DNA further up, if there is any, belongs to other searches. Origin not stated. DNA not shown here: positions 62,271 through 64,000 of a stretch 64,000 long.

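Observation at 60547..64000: FkbH-like + ACP + GNAT + CE4 module at the cluster's upstream end suggests ACP-dependent acyl (glyceroyl-type) decoration of a sugar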

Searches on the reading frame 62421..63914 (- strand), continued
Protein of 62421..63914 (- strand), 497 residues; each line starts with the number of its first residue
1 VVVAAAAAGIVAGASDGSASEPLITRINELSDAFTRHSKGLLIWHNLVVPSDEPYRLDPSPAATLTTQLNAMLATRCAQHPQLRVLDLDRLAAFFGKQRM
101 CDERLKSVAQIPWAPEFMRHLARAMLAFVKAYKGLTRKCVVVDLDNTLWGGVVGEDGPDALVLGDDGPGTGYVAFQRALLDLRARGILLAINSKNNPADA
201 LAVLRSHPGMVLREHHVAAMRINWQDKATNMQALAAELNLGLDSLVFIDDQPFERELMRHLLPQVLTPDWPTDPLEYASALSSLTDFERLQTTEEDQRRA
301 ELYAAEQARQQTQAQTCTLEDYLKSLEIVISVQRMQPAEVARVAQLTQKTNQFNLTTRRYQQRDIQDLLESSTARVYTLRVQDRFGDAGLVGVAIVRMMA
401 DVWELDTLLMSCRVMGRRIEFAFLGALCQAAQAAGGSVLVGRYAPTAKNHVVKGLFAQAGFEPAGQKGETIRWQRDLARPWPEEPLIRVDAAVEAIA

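Call 90: search_protein_representatives(protein=P0001)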
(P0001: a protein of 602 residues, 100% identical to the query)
Query: 602 residues. Proteins with E-value up to 0.001 (for the whole library): 14612; up to 1e-10: 11256; up to 1e-30: 6715. The best 150 are listed.
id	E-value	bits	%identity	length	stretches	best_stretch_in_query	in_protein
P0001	0.0e+00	1344.9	100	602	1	1-602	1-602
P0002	6.2e-172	589.5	59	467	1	133-595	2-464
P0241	1.4e-151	522.4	34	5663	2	50-578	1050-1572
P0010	3.8e-145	501.1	48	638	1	21-569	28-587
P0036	5.6e-144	497.2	43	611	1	12-594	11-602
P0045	5.6e-140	484.0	44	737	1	12-583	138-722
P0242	1.4e-138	479.4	40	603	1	12-585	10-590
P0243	3.1e-138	478.2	46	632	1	45-580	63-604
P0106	1.0e-137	476.5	40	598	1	12-581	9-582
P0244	3.8e-135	468.1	42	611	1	13-574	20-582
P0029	7.9e-135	467.0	45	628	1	36-594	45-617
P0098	9.9e-134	463.4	43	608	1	13-583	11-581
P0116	1.5e-133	462.8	41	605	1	10-569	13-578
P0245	1.6e-133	462.7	42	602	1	7-592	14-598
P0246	4.6e-133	461.2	40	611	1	10-583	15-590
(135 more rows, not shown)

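Call 92: fold_search(model_id=the predicted structure, library=pdb)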
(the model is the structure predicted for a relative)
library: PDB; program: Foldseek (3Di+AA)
matches with E <= 10: 1426; with E <= 0.001: 223
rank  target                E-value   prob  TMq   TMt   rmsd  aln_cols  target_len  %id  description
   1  3slr                  8.9e-29  1.00  0.54  0.84   3.5       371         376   27  Crystal structure of N-terminal part of the protein BF1531 from Bacteroides fragilis containing phosphatase domain compl (released 2011-07-20)
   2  3fix_A                1.8e-06  1.00  0.21  0.72   3.8       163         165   12  Crystal structure of a putative n-acetyltransferase (ta0374) from thermoplasma acidophilum (released 2009-01-13)
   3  2r7h_B                3.2e-06  1.00  0.21  0.71   3.5       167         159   14  CRYSTAL STRUCTURE OF A putative acetyltransferase of the GNAT family (DDE_3044) FROM DESULFOVIBRIO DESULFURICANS SUBSP (released 2007-09-25)
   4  9mto_A                3.2e-06  1.00  0.20  0.73   4.1       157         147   12  Crystal structure of acetyltransferase CBU0801 from Coxiella burnetii (released 2025-01-22)
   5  3eo4_D                3.5e-06  1.00  0.22  0.71   3.7       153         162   12  The crystal structure of a domain from Methanocaldococcus jannaschii DSM 2661 (released 2008-10-14)
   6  2r7h_A                4.9e-06  1.00  0.21  0.72   3.2       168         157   13  CRYSTAL STRUCTURE OF A putative acetyltransferase of the GNAT family (DDE_3044) FROM DESULFOVIBRIO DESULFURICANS SUBSP (released 2007-09-25)
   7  4avb_A                4.9e-06  1.00  0.21  0.36  14.1       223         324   15  Crystal structure of protein lysine acetyltransferase Rv0998 in complex with acetyl CoA and cAMP (released 2012-07-11)
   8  9mto_B                5.8e-06  1.00  0.20  0.74   4.0       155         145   12  Crystal structure of acetyltransferase CBU0801 from Coxiella burnetii (released 2025-01-22)
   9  3eo4_B                7.1e-06  1.00  0.22  0.75   3.3       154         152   12  The crystal structure of a domain from Methanocaldococcus jannaschii DSM 2661 (released 2008-10-14)
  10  9isq_A                8.0e-06  1.00  0.21  0.15  24.1       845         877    8  Apo-state E.coli PatZ (released 2025-06-04)
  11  5isv_B                8.4e-06  1.00  0.20  0.70   4.6       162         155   12  Crystal structure of the ribosomal-protein-S18-alanine N-acetyltransferase from Escherichia coli (released 2016-04-13)
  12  2r8v                  8.4e-06  1.00  0.20  0.28  20.8       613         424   12  Native structure of N-acetylglutamate synthase from Neisseria gonorrhoeae (released 2008-01-15)
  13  2jlm_D                8.9e-06  1.00  0.20  0.58   7.0       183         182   14  Structure of a Putative Acetyltransferase (ACIAD1637) from Acinetobacter baylyi ADP1 (released 2009-01-20)
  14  2cnm_A                9.4e-06  1.00  0.21  0.74   4.8       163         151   13  RimI - Ribosomal S18 N-alpha-protein acetyltransferase in complex with a bisubstrate inhibitor (Cterm-Arg-Arg-Phe-Tyr- (released 2007-05-22)
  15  3eo4_A                9.4e-06  1.00  0.21  0.73   3.6       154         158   12  The crystal structure of a domain from Methanocaldococcus jannaschii DSM 2661 (released 2008-10-14)
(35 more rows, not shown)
